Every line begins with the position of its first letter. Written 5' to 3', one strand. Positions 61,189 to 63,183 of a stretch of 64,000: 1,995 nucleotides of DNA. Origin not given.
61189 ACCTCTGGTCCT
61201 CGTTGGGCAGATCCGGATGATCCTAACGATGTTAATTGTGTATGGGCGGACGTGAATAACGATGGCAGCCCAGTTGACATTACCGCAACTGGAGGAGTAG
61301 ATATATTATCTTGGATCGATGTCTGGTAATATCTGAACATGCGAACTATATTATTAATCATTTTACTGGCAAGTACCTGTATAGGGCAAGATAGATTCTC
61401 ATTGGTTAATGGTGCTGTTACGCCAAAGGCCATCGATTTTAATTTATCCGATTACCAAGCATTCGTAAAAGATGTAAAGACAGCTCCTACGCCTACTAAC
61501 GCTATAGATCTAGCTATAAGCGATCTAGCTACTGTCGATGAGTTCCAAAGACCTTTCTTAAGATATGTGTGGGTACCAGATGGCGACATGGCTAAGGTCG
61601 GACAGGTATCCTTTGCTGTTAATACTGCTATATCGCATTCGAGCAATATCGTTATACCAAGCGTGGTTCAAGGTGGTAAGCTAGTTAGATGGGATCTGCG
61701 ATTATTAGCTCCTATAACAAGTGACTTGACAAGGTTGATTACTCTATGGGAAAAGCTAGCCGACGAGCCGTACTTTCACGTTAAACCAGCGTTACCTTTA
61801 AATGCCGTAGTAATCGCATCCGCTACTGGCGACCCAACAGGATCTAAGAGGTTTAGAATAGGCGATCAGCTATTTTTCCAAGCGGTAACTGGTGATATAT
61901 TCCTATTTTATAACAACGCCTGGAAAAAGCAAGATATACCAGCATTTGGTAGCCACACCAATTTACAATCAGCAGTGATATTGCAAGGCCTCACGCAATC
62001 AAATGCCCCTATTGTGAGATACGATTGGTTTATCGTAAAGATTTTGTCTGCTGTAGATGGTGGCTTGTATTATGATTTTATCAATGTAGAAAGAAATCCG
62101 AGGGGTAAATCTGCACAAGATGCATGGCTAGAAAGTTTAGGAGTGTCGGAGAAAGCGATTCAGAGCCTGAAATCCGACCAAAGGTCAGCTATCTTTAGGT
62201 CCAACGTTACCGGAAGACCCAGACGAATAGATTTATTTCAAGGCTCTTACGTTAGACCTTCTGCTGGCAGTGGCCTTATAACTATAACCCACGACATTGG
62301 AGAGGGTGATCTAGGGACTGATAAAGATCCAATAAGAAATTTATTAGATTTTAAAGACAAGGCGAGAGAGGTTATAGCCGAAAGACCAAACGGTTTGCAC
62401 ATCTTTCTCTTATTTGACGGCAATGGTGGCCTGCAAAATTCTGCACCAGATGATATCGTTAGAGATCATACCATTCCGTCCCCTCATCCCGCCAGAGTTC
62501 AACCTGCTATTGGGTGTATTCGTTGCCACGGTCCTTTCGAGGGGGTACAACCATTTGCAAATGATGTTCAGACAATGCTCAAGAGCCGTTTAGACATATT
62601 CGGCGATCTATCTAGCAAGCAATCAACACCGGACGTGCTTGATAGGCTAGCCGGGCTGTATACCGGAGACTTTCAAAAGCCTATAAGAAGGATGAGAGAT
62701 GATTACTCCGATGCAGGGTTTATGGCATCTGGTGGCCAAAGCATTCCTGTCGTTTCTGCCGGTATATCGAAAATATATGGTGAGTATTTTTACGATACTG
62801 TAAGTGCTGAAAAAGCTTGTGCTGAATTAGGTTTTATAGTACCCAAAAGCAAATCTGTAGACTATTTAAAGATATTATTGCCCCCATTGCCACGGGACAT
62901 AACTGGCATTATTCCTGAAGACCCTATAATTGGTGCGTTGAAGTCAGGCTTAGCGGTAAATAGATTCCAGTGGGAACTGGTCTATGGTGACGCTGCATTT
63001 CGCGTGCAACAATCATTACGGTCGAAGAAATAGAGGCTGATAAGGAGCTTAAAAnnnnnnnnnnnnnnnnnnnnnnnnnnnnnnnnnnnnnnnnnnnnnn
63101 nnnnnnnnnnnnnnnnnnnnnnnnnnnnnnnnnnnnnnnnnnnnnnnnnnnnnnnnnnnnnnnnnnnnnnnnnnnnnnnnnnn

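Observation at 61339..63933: Two adjacent secreted heme-c (CxxCH) proteins encoded by a phage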

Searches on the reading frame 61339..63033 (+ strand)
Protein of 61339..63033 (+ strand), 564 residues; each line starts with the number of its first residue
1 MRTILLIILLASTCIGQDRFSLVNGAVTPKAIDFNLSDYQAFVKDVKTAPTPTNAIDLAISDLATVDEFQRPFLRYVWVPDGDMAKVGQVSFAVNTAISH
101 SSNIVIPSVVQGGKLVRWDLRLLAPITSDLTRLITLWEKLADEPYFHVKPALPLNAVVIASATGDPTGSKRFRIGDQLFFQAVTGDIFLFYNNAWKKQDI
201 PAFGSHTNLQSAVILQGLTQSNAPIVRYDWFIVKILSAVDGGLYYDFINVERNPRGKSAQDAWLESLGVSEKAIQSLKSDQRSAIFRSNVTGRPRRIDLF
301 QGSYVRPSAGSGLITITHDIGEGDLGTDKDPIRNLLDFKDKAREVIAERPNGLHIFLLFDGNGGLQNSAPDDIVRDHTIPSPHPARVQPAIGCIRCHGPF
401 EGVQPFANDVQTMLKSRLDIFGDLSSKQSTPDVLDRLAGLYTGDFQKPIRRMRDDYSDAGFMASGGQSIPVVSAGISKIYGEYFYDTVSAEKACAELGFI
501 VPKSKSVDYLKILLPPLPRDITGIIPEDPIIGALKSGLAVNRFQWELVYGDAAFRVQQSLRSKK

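Call 3: search_protein_families(library=pfam, proteins=[window:61339-63033:+], max_evalue=1)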
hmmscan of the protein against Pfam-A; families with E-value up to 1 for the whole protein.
window:61339-63033:+ (564 aa): 1 family
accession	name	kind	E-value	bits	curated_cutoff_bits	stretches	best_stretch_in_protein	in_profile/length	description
PF17194.10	AbiEi_3_N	-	0.14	12.6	26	1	251-282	10-41/93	Transcriptional regulator, AbiEi antitoxin N-terminal domain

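Call 4: search_protein_families(library=phrogs, proteins=[window:61339-63033:+], max_evalue=0.1)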
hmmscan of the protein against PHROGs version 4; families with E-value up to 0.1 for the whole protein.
window:61339-63033:+ (564 aa): 0 families

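Call 7: find_homologous_proteins(query=window:61339-63033:+)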
Query window:61339-63033:+ (564 aa): 217 proteins with E <= 0.001 among 8000 candidates; the best 120 are listed. Only proteins of 310 to 987 residues were searched: fused or split forms outside these lengths cannot appear, so this answer is no evidence that the protein stands alone or is whole; find_related_loci, which searches DNA, has no such limit.
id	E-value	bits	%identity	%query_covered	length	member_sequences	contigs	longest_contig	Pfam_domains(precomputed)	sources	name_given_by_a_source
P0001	0.0e+0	1256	97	100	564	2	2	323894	-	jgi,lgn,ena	jgi:hypothetical protein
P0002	3.1e-247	840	66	99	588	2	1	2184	-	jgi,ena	-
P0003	5.6e-239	813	63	100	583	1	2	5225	-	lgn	-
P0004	5.8e-235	800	64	99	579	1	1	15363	-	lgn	-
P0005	1.1e-234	799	64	98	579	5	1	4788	-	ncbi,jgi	jgi:hypothetical protein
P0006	4.0e-233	794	63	98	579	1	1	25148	-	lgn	-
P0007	3.6e-232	790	63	98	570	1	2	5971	-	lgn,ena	-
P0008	2.1e-214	732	58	99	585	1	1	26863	-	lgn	-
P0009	9.8e-213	726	58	99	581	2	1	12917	-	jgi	-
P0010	1.0e-210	720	57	100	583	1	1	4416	-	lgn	-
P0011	2.0e-204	699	55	100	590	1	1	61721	-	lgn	-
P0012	1.9e-201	689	57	93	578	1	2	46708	-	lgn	-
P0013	1.9e-201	689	57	94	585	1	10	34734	-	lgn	-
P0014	1.1e-199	683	56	93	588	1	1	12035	-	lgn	-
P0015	9.6e-199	680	55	97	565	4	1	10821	-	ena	-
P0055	1.7e-168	580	49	99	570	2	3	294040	-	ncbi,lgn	-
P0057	7.3e-167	575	50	92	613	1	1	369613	-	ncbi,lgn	-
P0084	2.5e-116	408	42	92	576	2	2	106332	-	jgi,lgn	-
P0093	1.9e-109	385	41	91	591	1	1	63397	-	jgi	jgi:hypothetical protein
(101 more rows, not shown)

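Call 15: find_encoding_contigs(protein=P0057, flank=10000, max_places=2)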
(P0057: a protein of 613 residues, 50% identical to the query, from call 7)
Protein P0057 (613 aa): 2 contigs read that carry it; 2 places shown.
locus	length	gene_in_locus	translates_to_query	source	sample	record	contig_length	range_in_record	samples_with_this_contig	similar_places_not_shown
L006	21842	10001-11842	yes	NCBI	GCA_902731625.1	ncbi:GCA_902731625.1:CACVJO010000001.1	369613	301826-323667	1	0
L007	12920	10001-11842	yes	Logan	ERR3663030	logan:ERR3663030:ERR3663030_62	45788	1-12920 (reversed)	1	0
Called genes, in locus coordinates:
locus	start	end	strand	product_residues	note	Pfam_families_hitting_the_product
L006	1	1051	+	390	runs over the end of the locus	PF04055:Radical_SAM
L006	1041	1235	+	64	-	-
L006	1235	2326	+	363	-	-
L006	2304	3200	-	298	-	PF13489:Methyltransf_23, PF08242:Methyltransf_12 (faint)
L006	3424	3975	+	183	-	-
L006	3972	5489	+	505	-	-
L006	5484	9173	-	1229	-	PF09684:Tail_P2_I (faint)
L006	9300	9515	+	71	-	-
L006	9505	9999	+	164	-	-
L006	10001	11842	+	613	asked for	-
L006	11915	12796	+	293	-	-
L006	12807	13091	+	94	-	-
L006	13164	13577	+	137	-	-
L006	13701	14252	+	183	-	-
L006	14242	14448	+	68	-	-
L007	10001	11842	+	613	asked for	-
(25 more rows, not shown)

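Call 16: find_encoding_contigs(protein=P0055, flank=10000, max_places=2)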
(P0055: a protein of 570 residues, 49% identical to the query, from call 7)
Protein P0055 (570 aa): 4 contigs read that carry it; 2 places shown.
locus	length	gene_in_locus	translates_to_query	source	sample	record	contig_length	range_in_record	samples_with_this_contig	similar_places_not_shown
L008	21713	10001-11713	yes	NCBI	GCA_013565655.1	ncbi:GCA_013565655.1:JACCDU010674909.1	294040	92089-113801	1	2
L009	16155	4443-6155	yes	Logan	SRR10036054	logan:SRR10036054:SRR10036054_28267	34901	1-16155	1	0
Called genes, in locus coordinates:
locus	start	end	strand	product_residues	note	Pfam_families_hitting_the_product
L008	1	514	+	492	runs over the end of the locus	-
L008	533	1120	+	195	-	-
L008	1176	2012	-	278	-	-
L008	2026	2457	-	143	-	-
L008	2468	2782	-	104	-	-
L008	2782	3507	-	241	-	PF13412:HTH_24 (weak), PF13936:HTH_38 (faint), PF01022:HTH_5 (weak), PF01381:HTH_3 (faint), PF09339:HTH_IclR (faint)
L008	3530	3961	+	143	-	PF00293:NUDIX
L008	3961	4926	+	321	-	PF00962:A_deaminase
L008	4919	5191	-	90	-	-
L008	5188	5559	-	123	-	-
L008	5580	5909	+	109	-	-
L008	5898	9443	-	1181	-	-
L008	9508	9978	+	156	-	-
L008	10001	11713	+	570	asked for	-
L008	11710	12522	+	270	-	PF07635:PSCyt1 (faint)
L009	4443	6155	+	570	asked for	-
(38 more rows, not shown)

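Call 17: find_encoding_contigs(protein=P0084, flank=10000, max_places=1)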
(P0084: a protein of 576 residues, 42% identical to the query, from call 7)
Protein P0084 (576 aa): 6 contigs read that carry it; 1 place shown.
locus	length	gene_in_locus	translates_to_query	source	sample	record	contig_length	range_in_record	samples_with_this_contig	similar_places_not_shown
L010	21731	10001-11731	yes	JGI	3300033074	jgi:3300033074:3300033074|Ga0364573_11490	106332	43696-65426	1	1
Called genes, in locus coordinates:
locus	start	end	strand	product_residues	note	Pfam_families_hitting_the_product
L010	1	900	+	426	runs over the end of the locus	-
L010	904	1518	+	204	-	PF20081:DUF6475 (weak)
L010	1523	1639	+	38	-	-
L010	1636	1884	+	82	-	-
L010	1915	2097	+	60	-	-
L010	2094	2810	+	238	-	PF09414:RNA_ligase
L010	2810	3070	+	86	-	-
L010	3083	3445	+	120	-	-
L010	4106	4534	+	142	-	-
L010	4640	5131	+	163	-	-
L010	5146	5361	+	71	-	-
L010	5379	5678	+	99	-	-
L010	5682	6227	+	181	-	-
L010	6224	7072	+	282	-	PF13385:Laminin_G_3 (weak)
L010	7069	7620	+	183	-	-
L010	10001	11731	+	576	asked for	-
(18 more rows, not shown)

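Call 18: find_encoding_contigs(protein=P0093, flank=10000, max_places=1)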
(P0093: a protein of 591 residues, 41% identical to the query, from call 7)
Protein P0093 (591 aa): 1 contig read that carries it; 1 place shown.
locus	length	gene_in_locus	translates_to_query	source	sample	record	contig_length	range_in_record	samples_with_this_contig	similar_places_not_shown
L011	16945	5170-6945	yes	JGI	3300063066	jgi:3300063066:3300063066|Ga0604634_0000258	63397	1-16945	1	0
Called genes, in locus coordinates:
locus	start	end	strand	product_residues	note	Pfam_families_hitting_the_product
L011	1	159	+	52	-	?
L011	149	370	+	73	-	-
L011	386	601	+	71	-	-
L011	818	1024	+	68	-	-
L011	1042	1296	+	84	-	-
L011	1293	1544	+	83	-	-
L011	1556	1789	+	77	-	-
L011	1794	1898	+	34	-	-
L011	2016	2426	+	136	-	-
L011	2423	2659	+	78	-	-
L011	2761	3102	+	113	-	-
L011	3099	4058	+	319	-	PF25819:Nal1_C (weak)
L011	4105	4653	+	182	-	-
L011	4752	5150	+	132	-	-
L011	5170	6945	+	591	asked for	-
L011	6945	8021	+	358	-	-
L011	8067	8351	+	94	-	-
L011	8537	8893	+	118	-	-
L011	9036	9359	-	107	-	-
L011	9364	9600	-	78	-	-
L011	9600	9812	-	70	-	-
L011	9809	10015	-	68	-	-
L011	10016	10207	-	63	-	-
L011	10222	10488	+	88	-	-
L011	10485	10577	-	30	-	-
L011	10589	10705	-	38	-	-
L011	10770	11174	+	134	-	-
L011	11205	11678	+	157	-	-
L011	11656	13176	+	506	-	-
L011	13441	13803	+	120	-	-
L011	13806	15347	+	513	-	PF06381:Phage_portal_3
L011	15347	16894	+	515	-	PF04233:Phage_Mu_F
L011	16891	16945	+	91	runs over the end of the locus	-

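Call 23: search_solved_structures(query=A1, max_evalue=10, show_alignments=2)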
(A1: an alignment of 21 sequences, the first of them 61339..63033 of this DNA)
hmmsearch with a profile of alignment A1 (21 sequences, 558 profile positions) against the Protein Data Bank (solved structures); distinct sequences matched with E-value up to 10: 0.

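Call 28: predict_structure(alignment_id=A1)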
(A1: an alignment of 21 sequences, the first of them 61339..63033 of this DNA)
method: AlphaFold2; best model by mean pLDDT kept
length: 564 residues; sequences in the alignment: 21
mean_pLDDT: 83.4   pTM: 0.80
mean pLDDT of the five models: 83.4, 82.1, 81.3, 81.1, 77.7
residues with pLDDT >= 90: 262; 70-90: 207; 50-70: 59; < 50: 36
segments of 3 or more residues with pLDDT < 50: 1-3, 9-41
pLDDT, mean of each block of 10 residues (from residue 1): 50 40 35 42 71 96 96 97 97 96 95 97 96 95 83 72 85 87 81 77 84 93 96 95 94 92 88 70 75 84 79 88 73 71 91 93 92 86 89 81 76 72 66 70 77 90 95 94 94 95 92 86 84 96 93 89 75
secondary structure, 60 per line:
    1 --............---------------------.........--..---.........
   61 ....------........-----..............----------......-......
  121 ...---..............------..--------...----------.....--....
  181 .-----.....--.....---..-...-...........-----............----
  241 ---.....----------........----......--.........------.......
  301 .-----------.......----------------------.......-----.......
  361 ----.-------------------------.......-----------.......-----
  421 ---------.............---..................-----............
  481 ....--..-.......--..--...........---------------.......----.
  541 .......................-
elements in order: H3-14 H36-44 H52-64 E74-78 H84-97 E108-110 E115-119 H120-123 H127-140 E157-159 E170-174 E177-181 E187-191 E194-198 H209-219 E225-227 H228-236 H244-248 H259-266 H271-276 H279-282 E283-287 E294-301 E313-319 E342-348 E354-360 H391-397 H409-415 H430-442 H446-463 H469-484 H490-496 H503-513 H529-535 H542-563

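Call 33: fold_search(model_id=the predicted structure, library=pdb)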
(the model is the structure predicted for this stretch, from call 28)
No match with E <= 0.001 here; weaker rows may still be real.
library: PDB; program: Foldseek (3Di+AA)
matches with E <= 10: 500; with E <= 0.001: 0
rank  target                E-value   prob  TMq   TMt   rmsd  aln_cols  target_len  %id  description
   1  4glx_A                2.7e-01  0.03  0.10  0.10  26.2       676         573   10  DNA ligase A in complex with inhibitor (released 2012-10-10)
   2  7ok0_B                2.8e-01  0.05  0.09  0.05  24.1       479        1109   10  Cryo-EM structure of the Sulfolobus acidocaldarius RNA polymerase at 2.88 A (released 2021-08-25)
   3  6w1s_L                3.2e-01  0.02  0.07  0.07  30.0       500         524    8  Atomic model of the mammalian Mediator complex (released 2021-03-10)
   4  5xqi_A                3.4e-01  0.03  0.06  0.10  26.2       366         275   12  Crystal structure of full-length human Rogdi (released 2017-07-12)
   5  5lmx_B                3.5e-01  0.04  0.10  0.06  25.5       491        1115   10  Monomeric RNA polymerase I at 4.9 A resolution (released 2017-03-22)
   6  8cro_B                3.5e-01  0.03  0.07  0.04  24.6       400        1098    9  Cryo-EM structure of Pyrococcus furiosus transcription elongation complex (released 2024-04-17)
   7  8fbf_A                3.7e-01  0.03  0.07  0.06  22.2       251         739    9  Crystal structure of OrfX2 from Clostridium botulinum E1 (released 2022-12-21)
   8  4dm0_A                3.9e-01  0.04  0.11  0.13  24.1       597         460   10  TN5 transposase: 20MER OUTSIDE END 2 MN complex (released 2012-02-22)
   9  5xqi_B                4.5e-01  0.05  0.06  0.10  23.7       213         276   12  Crystal structure of full-length human Rogdi (released 2017-07-12)
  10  5w5y_B                4.8e-01  0.04  0.10  0.06  27.0       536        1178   11  RNA polymerase I Initial Transcribing Complex (released 2017-07-26)
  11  3ecp_A                5.0e-01  0.04  0.12  0.14  23.6       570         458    9  Crystal Structure Of Tn5 Transposase Complexed With 5' Phosphorylated Transposon End DNA (released 2008-10-21)
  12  4c2m_Q                5.2e-01  0.03  0.09  0.06  24.1       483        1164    9  Structure of RNA polymerase I at 2.8 A resolution (released 2013-10-23)
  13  6qgi                  5.5e-01  0.04  0.08  0.09  24.1       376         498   11  Crystal structure of VP5 from Haloarchaeal pleomorphic virus 2 (released 2019-02-27)
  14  5oa1_B                5.8e-01  0.03  0.09  0.05  24.2       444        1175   12  RNA polymerase I pre-initiation complex (released 2017-07-26)
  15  6bnk_A                6.1e-01  0.03  0.08  0.10  19.2       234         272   12  Crystal structure of TCR-MHC-like molecule (released 2018-04-04)
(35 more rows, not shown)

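Call 35: search_protein_representatives(alignment_id=A1)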
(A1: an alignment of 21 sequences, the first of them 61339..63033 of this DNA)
Query: 21 sequences, 558 profile positions. Proteins with E-value up to 0.001 (for the whole library): 2851; up to 1e-10: 1522; up to 1e-30: 765. The best 150 are listed.
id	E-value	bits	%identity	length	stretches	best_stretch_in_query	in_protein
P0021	6.1e-263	890.2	-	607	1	22-556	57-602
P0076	5.0e-218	741.9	-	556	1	13-556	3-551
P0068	9.4e-206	701.4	-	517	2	189-552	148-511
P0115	2.5e-190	650.5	-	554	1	6-556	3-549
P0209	1.4e-189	648.1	-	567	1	6-552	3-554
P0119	6.5e-186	635.9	-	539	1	25-553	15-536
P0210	2.2e-180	617.7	-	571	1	3-555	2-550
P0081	4.6e-180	616.6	-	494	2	189-555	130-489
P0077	2.1e-177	607.9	-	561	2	184-551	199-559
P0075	7.1e-175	599.5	-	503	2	186-555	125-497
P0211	3.0e-172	590.8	-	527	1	24-552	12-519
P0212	1.2e-171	588.8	-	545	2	186-555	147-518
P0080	1.2e-170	585.5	-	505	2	188-551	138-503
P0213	4.2e-170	583.7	-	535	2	188-553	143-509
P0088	1.7e-169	581.7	-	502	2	186-553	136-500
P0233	8.5e-149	513.4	-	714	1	9-549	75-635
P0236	6.7e-147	507.1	-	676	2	188-555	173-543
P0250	3.2e-142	491.7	-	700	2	191-550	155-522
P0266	7.5e-138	477.3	-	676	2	186-552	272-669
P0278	5.4e-133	461.2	-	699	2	204-552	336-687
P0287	2.8e-130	452.3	-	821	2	191-550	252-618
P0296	9.7e-128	443.9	-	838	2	189-551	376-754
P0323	1.8e-122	426.5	-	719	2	189-554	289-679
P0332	3.4e-120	419.0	-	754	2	186-551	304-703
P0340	1.6e-119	416.8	-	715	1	33-549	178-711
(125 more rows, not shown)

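Call 36: search_protein_families(library=pfam, proteins=[P0296, P0287, P0332, P0340, P0233, P0323, P0250, P0278, P0236, P0266], max_evalue=0.01)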
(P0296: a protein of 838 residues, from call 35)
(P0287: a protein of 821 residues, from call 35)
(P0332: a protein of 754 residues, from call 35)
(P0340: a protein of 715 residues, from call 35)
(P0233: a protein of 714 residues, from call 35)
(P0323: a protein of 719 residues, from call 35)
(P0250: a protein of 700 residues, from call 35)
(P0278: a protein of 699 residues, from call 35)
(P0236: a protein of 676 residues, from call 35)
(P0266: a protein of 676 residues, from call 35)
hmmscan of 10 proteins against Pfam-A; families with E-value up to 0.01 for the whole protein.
P0296 (838 aa): 0 families

P0287 (821 aa): 0 families

P0332 (754 aa): 0 families

P0340 (715 aa): 0 families

P0233 (714 aa): 0 families

P0323 (719 aa): 0 families

P0250 (700 aa): 1 family
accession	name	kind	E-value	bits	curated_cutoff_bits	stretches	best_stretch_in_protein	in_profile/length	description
PF00188.32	CAP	-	1.6e-09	39.1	21.1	1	583-687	2-103/117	Cysteine-rich secretory protein family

P0278 (699 aa): 0 families

P0236 (676 aa): 0 families

P0266 (676 aa): 0 families

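Call 38: find_related_loci(query=A1, collection=genome_contigs, flank=8000)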
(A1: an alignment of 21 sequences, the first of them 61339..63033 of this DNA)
Query A1 (564 aa) in genome_contigs; peptide patterns used: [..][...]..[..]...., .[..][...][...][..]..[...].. (x = any residue, [..] = any of these).
31 stretches matched a pattern; 4 encode a relative of the query (tblastn E <= 1e-3); 4 distinct loci.
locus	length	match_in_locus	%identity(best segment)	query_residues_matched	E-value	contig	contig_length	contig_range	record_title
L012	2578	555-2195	36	47-560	3e-89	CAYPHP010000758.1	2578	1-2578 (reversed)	MAG TPA_asm: uncultured Acidobacteriota bacterium isolate SRP287453_co1_94 genome assembly, contig: NODE_83967_length_25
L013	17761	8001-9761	33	51-559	2e-81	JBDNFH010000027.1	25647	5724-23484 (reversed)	MAG: Candidatus Nanopelagicales bacterium isolate concoct.114.ELB k141_101822, whole genome shotgun sequence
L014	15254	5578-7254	32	52-564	1e-68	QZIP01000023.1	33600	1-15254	MAG: Candidatus Parcubacteria bacterium isolate SURF_62 Ga0104751_1001939, whole genome shotgun sequence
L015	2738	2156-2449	29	51-142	1e-6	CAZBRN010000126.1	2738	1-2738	MAG TPA_asm: uncultured Candidatus Saccharibacteria bacterium isolate SRP286056_co2_432 genome assembly, contig: NODE_69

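Call 39: find_related_loci(query=A1, collection=viral_contigs, flank=8000)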
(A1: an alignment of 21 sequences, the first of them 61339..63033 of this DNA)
Query A1 (564 aa) in viral_contigs; peptide patterns used: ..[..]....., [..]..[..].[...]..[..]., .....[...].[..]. (x = any residue, [..] = any of these).
88 stretches matched a pattern; 33 encode a relative of the query (tblastn E <= 1e-3); 32 distinct loci.
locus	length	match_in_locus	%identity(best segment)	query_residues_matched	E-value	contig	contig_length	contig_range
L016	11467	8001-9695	53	1-564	0e+0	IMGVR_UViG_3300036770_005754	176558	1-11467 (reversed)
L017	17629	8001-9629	51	45-563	0e+0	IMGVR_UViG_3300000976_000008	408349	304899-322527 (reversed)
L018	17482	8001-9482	50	43-560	2e-164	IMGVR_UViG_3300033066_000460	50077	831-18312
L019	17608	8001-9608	51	46-564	2e-172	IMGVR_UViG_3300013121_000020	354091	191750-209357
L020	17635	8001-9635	53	43-564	0e+0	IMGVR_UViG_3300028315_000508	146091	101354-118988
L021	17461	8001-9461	42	47-564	4e-123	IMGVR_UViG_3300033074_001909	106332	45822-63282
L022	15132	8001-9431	40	47-556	3e-111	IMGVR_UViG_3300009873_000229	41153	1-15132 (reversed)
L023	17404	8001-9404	39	50-564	6e-108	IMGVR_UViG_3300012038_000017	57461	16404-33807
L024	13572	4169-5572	39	50-564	6e-108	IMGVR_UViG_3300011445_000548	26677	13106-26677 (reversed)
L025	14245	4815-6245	42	51-560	6e-121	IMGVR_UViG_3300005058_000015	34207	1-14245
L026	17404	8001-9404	39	50-564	6e-108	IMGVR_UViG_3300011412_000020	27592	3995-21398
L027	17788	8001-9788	34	35-564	7e-90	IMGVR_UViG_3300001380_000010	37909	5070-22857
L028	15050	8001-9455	36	55-558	2e-89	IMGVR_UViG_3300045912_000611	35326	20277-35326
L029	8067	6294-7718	35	66-563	5e-89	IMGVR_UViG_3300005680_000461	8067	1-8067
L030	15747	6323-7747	35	66-563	6e-89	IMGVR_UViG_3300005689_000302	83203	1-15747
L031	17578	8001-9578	38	49-559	4e-98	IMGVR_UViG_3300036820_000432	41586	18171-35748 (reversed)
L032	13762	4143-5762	35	41-558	4e-85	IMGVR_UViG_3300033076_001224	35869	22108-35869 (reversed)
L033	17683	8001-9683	33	47-560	5e-82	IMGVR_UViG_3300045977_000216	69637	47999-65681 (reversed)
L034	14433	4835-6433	33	54-564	3e-75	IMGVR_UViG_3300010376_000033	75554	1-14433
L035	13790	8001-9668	32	51-557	1e-74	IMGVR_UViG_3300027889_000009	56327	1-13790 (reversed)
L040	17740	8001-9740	29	66-555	1e-56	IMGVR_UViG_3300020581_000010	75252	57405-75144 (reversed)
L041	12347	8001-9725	32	51-547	3e-65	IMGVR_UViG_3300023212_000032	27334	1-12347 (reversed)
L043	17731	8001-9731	28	51-555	4e-49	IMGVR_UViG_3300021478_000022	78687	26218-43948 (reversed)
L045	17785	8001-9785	38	72-560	6e-71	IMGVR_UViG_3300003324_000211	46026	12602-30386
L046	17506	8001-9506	28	72-556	2e-43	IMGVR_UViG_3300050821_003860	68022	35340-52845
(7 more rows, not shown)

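Call 63: search_protein_families(library=pfam, proteins=[L014:3529-4578:+, L025:3620-4738:+, L018:7050-7952:+, L022:7204-7854:+, L031:6784-7677:+, L033:11380-12573:+, L045:6730-7683:+, L040:13301-14560:+, L046:6276-7655:+, L023:9419-9997:+], max_evalue=0.001)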
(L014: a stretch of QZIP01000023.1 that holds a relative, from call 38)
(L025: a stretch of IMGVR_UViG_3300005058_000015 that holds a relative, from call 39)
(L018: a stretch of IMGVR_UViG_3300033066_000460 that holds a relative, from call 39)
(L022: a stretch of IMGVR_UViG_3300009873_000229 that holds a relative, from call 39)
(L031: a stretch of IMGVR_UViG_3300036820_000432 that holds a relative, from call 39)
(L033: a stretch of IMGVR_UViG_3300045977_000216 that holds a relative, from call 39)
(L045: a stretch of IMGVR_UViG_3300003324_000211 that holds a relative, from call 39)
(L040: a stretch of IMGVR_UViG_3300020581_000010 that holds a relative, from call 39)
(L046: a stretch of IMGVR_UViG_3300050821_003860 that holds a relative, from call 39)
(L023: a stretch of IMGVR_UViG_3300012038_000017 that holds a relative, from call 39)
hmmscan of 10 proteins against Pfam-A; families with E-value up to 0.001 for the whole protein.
L014:3529-4578:+ (349 aa): 1 family
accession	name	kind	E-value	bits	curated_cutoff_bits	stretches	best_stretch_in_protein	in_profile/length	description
PF00082.27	Peptidase_S8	-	2.4e-53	181.8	21.8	1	40-276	1-274/288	Subtilase family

L025:3620-4738:+ (372 aa): 1 family
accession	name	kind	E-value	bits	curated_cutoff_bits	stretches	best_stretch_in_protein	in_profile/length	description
PF00082.27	Peptidase_S8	-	2e-51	175.4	21.8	1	78-329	1-288/288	Subtilase family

L018:7050-7952:+ (300 aa): 2 families
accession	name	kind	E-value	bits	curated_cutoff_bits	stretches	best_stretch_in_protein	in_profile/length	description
PF00413.30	Peptidase_M10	-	2.4e-27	96.2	24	1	108-261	5-158/159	Matrixin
PF01471.23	PG_binding_1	-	5.1e-05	23.8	23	1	34-83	7-57/57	Putative peptidoglycan binding domain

L022:7204-7854:+ (216 aa): 1 family
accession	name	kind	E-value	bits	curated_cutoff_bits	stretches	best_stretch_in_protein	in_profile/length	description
PF00413.30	Peptidase_M10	-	1.4e-14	54.7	24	1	27-157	2-138/159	Matrixin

L031:6784-7677:+ (297 aa): 1 family
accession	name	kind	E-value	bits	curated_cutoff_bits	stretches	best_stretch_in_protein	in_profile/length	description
PF00112.29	Peptidase_C1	-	1.1e-16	62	20.7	1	31-233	1-204/220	Papain family cysteine protease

L033:11380-12573:+ (397 aa): 1 family
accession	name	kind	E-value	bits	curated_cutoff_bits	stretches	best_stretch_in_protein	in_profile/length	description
PF01400.30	Astacin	-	5.5e-06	26.6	22.5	1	67-178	10-105/189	Astacin (Peptidase family M12A)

L045:6730-7683:+ (317 aa): 1 family
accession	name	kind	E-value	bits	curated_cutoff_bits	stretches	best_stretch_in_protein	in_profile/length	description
PF01400.30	Astacin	-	5e-06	26.8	22.5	1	97-192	16-100/189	Astacin (Peptidase family M12A)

L040:13301-14560:+ (419 aa): 0 families

L046:6276-7655:+ (459 aa): 1 family
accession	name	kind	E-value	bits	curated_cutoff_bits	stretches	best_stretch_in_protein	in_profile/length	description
PF00082.27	Peptidase_S8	-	4e-12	46.5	21.8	1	141-339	74-258/288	Subtilase family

L023:9419-9997:+ (192 aa): 2 families
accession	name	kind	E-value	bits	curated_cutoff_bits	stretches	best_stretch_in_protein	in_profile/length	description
PF13392.12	HNH_3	-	1.7e-08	34.4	24.8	1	70-113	2-45/46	HNH endonuclease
PF13518.12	HTH_28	-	0.00023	21.6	25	1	141-176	4-38/52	Helix-turn-helix domain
